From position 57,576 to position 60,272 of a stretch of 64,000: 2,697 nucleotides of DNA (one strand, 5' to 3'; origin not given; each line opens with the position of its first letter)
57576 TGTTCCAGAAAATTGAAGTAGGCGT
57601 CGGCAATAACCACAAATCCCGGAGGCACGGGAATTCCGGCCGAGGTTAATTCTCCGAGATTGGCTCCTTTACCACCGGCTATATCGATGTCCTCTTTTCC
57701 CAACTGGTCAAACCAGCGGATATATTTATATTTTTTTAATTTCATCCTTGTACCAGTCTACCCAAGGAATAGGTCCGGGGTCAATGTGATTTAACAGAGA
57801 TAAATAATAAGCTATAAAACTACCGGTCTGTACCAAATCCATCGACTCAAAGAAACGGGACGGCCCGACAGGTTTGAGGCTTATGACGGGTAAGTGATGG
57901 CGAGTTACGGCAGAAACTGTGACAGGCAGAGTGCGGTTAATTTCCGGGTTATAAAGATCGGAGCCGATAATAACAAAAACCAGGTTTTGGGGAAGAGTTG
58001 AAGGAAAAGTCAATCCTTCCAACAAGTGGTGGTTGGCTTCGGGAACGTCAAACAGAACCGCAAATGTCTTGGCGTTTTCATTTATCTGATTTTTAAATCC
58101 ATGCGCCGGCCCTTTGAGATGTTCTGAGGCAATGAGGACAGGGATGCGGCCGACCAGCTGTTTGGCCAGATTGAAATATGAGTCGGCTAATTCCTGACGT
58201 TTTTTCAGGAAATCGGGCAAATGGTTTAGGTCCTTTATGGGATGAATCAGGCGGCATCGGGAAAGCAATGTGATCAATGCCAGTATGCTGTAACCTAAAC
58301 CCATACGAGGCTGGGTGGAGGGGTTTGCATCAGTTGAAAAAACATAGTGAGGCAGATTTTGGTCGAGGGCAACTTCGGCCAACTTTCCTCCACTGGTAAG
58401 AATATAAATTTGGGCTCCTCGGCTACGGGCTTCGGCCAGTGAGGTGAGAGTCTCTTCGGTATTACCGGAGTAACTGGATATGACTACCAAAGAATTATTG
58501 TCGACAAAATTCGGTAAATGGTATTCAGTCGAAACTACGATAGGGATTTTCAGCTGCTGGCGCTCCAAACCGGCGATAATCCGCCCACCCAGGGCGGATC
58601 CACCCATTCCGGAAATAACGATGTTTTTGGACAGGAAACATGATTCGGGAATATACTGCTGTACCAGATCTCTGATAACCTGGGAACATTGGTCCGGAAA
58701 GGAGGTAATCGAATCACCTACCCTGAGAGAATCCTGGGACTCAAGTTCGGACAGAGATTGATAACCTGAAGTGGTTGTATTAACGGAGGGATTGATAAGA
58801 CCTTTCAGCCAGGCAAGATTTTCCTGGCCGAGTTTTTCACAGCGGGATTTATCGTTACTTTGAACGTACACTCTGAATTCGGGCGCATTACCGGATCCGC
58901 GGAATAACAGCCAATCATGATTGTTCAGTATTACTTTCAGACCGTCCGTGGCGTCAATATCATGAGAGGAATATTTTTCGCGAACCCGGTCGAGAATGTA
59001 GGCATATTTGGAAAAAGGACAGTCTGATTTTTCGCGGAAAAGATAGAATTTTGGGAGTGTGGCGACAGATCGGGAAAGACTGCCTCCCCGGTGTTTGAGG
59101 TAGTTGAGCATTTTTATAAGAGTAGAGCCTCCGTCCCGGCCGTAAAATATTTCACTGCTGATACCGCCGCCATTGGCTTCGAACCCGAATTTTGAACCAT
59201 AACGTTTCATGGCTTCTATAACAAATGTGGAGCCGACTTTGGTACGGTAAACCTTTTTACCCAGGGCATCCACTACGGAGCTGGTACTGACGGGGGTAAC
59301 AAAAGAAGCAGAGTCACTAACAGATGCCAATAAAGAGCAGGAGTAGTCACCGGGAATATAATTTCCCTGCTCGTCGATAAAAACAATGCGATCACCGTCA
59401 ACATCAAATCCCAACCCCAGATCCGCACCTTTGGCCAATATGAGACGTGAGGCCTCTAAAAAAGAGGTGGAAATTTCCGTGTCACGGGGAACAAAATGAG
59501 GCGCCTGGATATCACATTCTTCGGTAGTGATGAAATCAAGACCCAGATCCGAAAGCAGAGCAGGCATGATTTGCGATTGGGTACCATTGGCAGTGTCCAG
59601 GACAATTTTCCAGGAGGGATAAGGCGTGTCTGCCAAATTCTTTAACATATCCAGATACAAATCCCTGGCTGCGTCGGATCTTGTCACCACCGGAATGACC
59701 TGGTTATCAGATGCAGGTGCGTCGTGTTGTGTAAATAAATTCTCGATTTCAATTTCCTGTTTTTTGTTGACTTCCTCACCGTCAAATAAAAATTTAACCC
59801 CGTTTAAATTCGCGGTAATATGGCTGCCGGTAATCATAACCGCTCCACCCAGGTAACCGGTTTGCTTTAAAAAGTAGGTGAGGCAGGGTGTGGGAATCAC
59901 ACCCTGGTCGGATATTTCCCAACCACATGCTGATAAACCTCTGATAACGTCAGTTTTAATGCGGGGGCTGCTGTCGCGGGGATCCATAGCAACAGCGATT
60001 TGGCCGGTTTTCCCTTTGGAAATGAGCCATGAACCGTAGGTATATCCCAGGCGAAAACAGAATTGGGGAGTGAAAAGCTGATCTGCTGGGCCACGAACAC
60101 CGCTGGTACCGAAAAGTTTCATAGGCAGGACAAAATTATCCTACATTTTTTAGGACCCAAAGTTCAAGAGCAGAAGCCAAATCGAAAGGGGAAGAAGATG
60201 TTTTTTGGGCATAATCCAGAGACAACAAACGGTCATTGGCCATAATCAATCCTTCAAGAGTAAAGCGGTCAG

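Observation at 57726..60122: Single ORF fusing a phosphohexomutase (PMM/PGM) with an archaeal-type bifunctional PGI/PMI isomerase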

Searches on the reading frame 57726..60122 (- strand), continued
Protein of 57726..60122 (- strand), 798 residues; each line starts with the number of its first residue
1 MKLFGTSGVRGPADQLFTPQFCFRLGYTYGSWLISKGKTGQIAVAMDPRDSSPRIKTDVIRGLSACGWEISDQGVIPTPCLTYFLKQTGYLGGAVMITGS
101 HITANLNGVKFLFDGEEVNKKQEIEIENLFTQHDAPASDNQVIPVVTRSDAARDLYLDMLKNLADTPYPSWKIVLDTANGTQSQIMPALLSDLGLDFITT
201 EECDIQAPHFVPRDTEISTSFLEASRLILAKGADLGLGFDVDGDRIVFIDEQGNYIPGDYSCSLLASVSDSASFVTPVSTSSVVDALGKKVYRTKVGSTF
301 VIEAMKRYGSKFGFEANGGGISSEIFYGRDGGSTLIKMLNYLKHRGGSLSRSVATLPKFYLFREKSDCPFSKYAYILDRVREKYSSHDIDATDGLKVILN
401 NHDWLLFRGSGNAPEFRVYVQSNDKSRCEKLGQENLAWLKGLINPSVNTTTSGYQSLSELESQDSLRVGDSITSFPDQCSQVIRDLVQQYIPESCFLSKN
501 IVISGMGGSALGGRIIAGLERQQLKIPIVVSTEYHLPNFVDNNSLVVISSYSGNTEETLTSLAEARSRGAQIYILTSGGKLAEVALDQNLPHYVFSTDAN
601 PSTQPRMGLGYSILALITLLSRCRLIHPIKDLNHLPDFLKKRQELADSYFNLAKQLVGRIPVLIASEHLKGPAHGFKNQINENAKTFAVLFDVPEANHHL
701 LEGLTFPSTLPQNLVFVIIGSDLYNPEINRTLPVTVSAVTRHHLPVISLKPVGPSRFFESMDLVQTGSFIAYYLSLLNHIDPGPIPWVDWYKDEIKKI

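Call 42: fold_search(model_id=the predicted structure, library=pdb)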
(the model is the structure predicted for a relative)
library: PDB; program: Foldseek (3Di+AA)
matches with E <= 10: 1370; with E <= 0.001: 244
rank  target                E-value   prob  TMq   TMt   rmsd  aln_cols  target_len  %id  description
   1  9du5_A                3.8e-37  1.00  0.50  0.85   3.6       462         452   30  Cryo-EM structure of phosphoglucomutase from Thermococcus kodakarensis (released 2025-04-16)
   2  9du5_C                6.4e-37  1.00  0.49  0.84   3.9       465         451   30  Cryo-EM structure of phosphoglucomutase from Thermococcus kodakarensis (released 2025-04-16)
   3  1wqa_A                7.9e-35  1.00  0.48  0.81   4.1       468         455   31  Crystal Structure of Pyrococcus horikoshii phosphomannomutase/phosphoglucomutase complexed with Mg2+ (released 2005-10-04)
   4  2f7l_A                3.2e-33  1.00  0.49  0.84   3.5       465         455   32  Crystal structure of Sulfolobus tokodaii phosphomannomutase/phosphoglucomutase (released 2006-12-05)
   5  9ix8_D                1.1e-30  1.00  0.50  0.87   3.2       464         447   27  Crystallization and structural characterization of phosphopentomutase from the hyperthermophilic archaeon Thermococcus (released 2024-12-18)
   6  9ix8_A                1.4e-30  1.00  0.50  0.88   3.1       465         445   27  Crystallization and structural characterization of phosphopentomutase from the hyperthermophilic archaeon Thermococcus (released 2024-12-18)
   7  2fkm                  2.1e-30  1.00  0.50  0.85   3.3       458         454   23  PMM/PGM S108D mutant with alpha-d-glucose 1,6-bisphosphate bound (released 2006-04-04)
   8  4hjh_A                2.3e-30  1.00  0.49  0.81   3.2       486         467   26  Iodide SAD phased crystal structure of a phosphoglucomutase from Brucella melitensis complexed with glucose-6-phosphat (released 2012-11-21)
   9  6gyz_A                2.6e-30  1.00  0.45  0.78   5.2       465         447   27  Crystal structure of GlmM from Staphylococcus aureus (released 2019-01-23)
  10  1pcj                  3.1e-30  1.00  0.50  0.84   3.4       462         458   23  Enzyme-ligand complex of P. aeruginosa PMM/PGM (released 2004-01-20)
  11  4hjh_B                5.9e-30  1.00  0.50  0.83   3.3       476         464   26  Iodide SAD phased crystal structure of a phosphoglucomutase from Brucella melitensis complexed with glucose-6-phosphat (released 2012-11-21)
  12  4il8                  1.1e-29  1.00  0.49  0.82   4.4       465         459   22  Crystal structure of an H329A mutant of p. aeruginosa PMM/PGM (released 2013-08-14)
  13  1k35                  1.3e-29  1.00  0.49  0.83   3.8       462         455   23  Crystal Structure of Phosphomannomutase/Phosphoglucomutase from P.aeruginosa (released 2002-02-13)
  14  9ix8_C                1.3e-29  1.00  0.50  0.87   3.2       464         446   26  Crystallization and structural characterization of phosphopentomutase from the hyperthermophilic archaeon Thermococcus (released 2024-12-18)
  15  7ojr                  1.4e-29  1.00  0.44  0.76   5.9       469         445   28  Bacillus subtilis phosphoglucomutase GlmM (phosphate bound) (released 2021-10-27)
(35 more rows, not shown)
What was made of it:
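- Closest known: Brucella melitensis phosphoglucomutase/phosphomannomutase, PDB 4hjh. Same: Crystallised with glucose-6-phosphate (call 42).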

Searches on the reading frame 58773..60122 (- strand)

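Call 31: search_protein_families(library=ncbifam, proteins=[window:58773-60122:-], max_evalue=1e-10)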
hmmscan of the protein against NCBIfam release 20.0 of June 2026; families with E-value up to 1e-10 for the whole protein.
window:58773-60122:- (450 aa): 5 families
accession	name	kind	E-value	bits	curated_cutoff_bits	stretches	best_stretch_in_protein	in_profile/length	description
TIGR03990.1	Arch_GlmM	equivalog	4.7e-94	315.8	439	1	1-434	1-439/444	phosphoglucosamine mutase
TIGR01455.1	glmM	equivalog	2.7e-50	171.3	447.55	1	4-359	1-367/442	phosphoglucosamine mutase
NF046027.1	PhglucPhmanMutPgmG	equivalog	1.8e-40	139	600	1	10-424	16-435/460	phosphoglucomutase/phosphomannomutase PgmG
NF007088.0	PRK09542.1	equivalog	7.2e-34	117.6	618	1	6-438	14-452/456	phosphomannomutase/phosphoglucomutase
NF011943.0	PRK15414.1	subfamily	3.8e-19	69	801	1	8-425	11-439/456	phosphomannomutase CpsG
